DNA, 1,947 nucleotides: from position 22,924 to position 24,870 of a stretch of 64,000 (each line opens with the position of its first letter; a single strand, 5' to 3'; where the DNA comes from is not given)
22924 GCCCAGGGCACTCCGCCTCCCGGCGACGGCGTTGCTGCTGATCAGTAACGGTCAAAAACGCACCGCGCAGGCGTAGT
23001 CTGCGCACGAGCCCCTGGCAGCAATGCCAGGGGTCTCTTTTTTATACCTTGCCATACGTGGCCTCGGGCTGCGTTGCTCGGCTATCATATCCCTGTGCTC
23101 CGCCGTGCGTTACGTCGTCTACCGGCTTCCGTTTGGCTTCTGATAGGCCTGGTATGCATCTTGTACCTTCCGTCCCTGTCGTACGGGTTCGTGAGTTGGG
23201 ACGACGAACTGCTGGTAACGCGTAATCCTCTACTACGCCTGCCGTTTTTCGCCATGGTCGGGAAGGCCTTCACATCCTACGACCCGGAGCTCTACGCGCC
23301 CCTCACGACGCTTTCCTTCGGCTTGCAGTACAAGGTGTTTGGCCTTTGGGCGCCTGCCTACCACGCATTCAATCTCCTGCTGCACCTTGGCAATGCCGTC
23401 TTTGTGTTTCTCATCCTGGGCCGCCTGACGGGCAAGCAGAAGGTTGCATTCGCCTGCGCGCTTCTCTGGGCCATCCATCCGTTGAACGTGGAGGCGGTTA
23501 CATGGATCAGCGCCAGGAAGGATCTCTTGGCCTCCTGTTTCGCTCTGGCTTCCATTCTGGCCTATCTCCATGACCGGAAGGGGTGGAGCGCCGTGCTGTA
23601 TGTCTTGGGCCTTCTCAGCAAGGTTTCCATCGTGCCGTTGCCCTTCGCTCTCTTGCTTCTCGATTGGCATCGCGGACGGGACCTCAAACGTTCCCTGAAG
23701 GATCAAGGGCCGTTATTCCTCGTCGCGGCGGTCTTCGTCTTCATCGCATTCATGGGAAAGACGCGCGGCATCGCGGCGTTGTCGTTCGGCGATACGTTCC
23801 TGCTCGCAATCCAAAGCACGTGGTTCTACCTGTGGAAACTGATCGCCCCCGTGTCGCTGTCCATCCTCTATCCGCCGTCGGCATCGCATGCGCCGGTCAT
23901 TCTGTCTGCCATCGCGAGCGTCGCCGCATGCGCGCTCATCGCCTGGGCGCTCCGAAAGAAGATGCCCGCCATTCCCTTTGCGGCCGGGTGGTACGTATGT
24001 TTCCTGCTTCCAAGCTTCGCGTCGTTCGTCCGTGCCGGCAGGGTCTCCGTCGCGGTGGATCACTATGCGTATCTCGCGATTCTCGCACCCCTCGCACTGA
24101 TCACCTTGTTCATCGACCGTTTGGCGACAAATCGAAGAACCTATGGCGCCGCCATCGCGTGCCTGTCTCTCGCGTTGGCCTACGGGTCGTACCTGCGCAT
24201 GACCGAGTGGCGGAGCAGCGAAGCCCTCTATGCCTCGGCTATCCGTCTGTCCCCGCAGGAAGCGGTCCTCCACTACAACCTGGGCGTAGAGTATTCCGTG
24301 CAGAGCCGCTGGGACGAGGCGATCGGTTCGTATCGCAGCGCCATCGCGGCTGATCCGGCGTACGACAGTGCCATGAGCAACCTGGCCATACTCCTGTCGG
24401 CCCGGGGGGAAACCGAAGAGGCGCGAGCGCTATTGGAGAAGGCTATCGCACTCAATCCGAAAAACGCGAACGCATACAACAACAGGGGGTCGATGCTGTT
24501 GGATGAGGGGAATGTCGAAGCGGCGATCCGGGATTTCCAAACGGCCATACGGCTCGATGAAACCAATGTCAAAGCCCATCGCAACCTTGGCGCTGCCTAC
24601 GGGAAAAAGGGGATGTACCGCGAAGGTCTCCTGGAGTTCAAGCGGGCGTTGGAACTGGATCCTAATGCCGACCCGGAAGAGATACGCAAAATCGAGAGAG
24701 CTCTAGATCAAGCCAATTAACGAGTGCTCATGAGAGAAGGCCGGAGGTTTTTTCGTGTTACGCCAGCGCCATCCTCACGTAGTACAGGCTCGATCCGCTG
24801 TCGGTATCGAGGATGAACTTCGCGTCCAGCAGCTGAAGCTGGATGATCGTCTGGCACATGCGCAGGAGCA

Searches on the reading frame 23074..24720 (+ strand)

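Call 76: search_protein_families(library=pfam, proteins=[window:23074-24720:+], max_evalue=0.0001)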
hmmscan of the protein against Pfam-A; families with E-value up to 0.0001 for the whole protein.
window:23074-24720:+ (548 aa): 15 families
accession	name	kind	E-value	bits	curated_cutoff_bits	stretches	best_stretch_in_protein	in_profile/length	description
PF00515.34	TPR_1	-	5e-28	96.2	27.8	3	465-498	1-34/34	Tetratricopeptide repeat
PF13414.12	TPR_11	-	2e-27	95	26.8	2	472-513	1-42/42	TPR repeat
PF07719.23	TPR_2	-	6.3e-25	85.6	27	3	500-531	2-33/34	Tetratricopeptide repeat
PF13431.12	TPR_17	-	1.1e-24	85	24.4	1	453-485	1-33/34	Tetratricopeptide repeat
PF13432.12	TPR_16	-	9.6e-16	58.3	32.7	1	437-497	3-63/65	Tetratricopeptide repeat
PF14559.12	TPR_19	-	3.6e-14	53.3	25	1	411-467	5-61/68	Tetratricopeptide repeat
PF13181.12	TPR_8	-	5e-13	48.5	25.7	0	465-498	1-34/34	Tetratricopeptide repeat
PF13424.12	TPR_12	-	2.3e-12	47.4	30.1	0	465-529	3-75/77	Tetratricopeptide repeat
PF13428.12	TPR_14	-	6.3e-11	42.3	23.5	0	437-472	7-42/44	Tetratricopeptide repeat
PF13374.12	TPR_10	-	4.9e-09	36.3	27.5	1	432-460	3-31/42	Tetratricopeptide repeat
PF13176.12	TPR_7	-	7.6e-09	35.4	27.9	0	433-463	1-33/36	Tetratricopeptide repeat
PF13371.12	TPR_9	-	1e-07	32.3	35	1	442-502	6-66/73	Tetratricopeptide repeat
PF23914.1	TPR_CcmH_CycH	-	1.8e-05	25.1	42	1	403-494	56-150/158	Cytochrome c-type biogenesis protein H TPR domain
PF07721.20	TPR_4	-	2e-05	25.2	27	0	433-455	3-25/26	Tetratricopeptide repeat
PF13174.12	TPR_6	-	2.6e-05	25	26.3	0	433-463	2-32/33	Tetratricopeptide repeat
